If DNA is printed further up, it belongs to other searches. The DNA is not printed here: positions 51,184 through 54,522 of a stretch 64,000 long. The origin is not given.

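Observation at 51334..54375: Tandem-duplicated PilB/GspE secretion ATPase encoded as a single 1013-aa polypeptide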

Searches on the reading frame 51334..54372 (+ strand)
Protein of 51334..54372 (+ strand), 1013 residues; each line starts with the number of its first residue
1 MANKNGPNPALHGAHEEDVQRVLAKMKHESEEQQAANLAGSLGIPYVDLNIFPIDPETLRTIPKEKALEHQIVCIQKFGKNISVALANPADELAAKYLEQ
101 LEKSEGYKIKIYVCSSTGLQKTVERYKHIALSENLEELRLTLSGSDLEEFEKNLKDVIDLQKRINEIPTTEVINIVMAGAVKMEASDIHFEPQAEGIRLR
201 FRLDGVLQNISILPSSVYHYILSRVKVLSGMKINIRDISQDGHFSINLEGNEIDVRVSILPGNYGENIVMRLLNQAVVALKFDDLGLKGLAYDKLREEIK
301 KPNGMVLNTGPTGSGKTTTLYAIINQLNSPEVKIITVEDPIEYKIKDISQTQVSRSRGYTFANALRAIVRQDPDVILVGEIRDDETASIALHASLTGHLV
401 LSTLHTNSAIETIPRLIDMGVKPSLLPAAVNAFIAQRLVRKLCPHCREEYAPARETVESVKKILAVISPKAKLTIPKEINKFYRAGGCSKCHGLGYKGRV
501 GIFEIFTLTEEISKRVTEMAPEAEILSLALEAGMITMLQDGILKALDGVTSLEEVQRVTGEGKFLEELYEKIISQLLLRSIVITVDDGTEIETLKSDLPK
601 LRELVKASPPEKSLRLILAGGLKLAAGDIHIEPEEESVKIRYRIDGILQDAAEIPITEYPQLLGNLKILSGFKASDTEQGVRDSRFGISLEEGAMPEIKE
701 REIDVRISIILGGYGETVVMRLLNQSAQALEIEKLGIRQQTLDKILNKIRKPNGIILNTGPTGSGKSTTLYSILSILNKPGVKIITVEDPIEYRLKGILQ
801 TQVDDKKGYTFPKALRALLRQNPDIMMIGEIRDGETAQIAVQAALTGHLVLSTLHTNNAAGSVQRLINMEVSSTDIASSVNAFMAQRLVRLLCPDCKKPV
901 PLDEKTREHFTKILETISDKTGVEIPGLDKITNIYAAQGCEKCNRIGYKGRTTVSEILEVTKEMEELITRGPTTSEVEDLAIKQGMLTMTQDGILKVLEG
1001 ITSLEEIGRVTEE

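Call 3: search_protein_families(library=pfam, proteins=[window:51334-54372:+], max_evalue=0.01)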
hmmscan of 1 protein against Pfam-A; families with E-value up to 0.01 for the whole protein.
window:51334-54372:+ (1013 aa): 31 families (the best 25 are shown)
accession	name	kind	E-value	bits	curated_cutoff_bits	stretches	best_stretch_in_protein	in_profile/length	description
PF00437.27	T2SSE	-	1.6e-232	771.2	24.9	2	168-557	7-370/370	Type II/IV secretion system protein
PF25199.1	nSTAND_NTPase5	-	3.1e-11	43.7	34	2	732-801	19-92/145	Novel STAND NTPase 5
PF05157.20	MshEN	-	5.3e-11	42.8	23.1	1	42-130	1-87/90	MshEN domain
PF13401.12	AAA_22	-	2.5e-10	41.2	27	1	303-348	5-50/130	AAA domain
PF13555.12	AAA_29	-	1.8e-07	31.3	27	0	301-327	20-46/61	P-loop containing region of AAA domain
PF04851.21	ResIII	-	3.5e-07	30.7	22.5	1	291-337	11-59/164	Type III restriction enzyme, res subunit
PF13191.12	AAA_16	-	3.9e-07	31.2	32.6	0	740-784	10-55/167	AAA ATPase domain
PF20720.3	nSTAND3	-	3.9e-07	30.3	27.2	1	297-342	12-56/155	Novel STAND NTPase 3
PF13173.12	AAA_14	-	5.9e-07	30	27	0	305-349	4-49/129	AAA domain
PF01637.24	ATPase_2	-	3.6e-06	27.4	33.2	0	302-356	19-73/225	ATPase domain predominantly from Archaea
PF00005.33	ABC_tran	-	4.9e-06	27.6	25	0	309-358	17-62/137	ABC transporter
PF12775.13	AAA_7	-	7.4e-06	26.1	25.8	0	298-337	28-67/181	P-loop containing dynein motor region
PF00004.35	AAA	-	1.7e-05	25.7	21.2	0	307-381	2-66/131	ATPase family associated with various cellular activities (AAA)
PF13604.12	AAA_30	-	3.5e-05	24.1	27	0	299-334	14-49/191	AAA domain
PF00270.35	DEAD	-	7.1e-05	23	26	0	305-335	16-49/167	DEAD/DEAH box helicase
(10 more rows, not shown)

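Call 4: search_protein_families(library=ncbifam, proteins=[window:51334-54372:+], max_evalue=0.01)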
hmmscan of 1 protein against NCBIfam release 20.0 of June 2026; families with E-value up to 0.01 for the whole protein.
window:51334-54372:+ (1013 aa): 54 families (the best 25 are shown)
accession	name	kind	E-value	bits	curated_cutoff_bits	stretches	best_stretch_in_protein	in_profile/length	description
TIGR02538.1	type_IV_pilB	equivalog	6.9e-277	919.6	675.65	2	15-559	27-562/564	type IV-A pilus assembly ATPase PilB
TIGR02533.1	type_II_gspE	equivalog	1.4e-275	914.4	630.25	2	61-559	3-486/486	type II secretion system ATPase GspE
NF007755.0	PRK10436.1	equivalog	7.7e-235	779.8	617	2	69-561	16-461/465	type II secretion system protein GspE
NF053534.1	T4PilAsmATPsTfpB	equivalog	2.8e-219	729.3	850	2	31-559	65-582/584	type IV pilus assembly ATPase TfpB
NF041000.1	ATPase_ComGA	equivalog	1.8e-139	463.2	300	2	176-440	3-266/267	competence type IV pilus ATPase ComGA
TIGR01420.1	pilT_fam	subfamily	4.3e-105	351.7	319.1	2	175-440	4-269/343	PilT/PilU family type 4a pilus ATPase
TIGR02525.1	plasmid_TraJ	equivalog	2.2e-55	188.2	368.3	2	718-872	120-275/372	plasmid transfer ATPase TraJ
TIGR02524.1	dot_icm_DotB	equivalog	1.1e-45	156.4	463.3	2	296-419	127-259/358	Dot/Icm type IV secretion system ATPase DotB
NF058587.1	archaellum_moto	equivalog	9.7e-37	126.9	550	2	306-417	278-394/527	archaellum flagellar ATPase motor FlaI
TIGR02788.1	VirB11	equivalog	4.7e-28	98.1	249.95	2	303-421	145-267/308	P-type DNA transfer ATPase VirB11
TIGR02782.1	TrbB_P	equivalog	8.4e-28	97.5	304.55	2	291-417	125-253/303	P-type conjugative transfer ATPase TrbB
TIGR03819.1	heli_sec_ATPase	hypoth_equivalog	2.5e-25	89.4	373.15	2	265-437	139-318/340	TadA family conjugal transfer-associated ATPase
NF010469.0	PRK13894.1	subfamily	4.2e-25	88.8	508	2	304-436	150-284/320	conjugal transfer ATPase TrbB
NF053672.1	bindosome_BasE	exception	1.9e-22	79.7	1000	2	308-417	275-389/512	bindosome assembly system ATPase subunit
NF010407.0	PRK13833.1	subfamily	9.8e-22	77.8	499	2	295-420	137-263/323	conjugal transfer protein TrbB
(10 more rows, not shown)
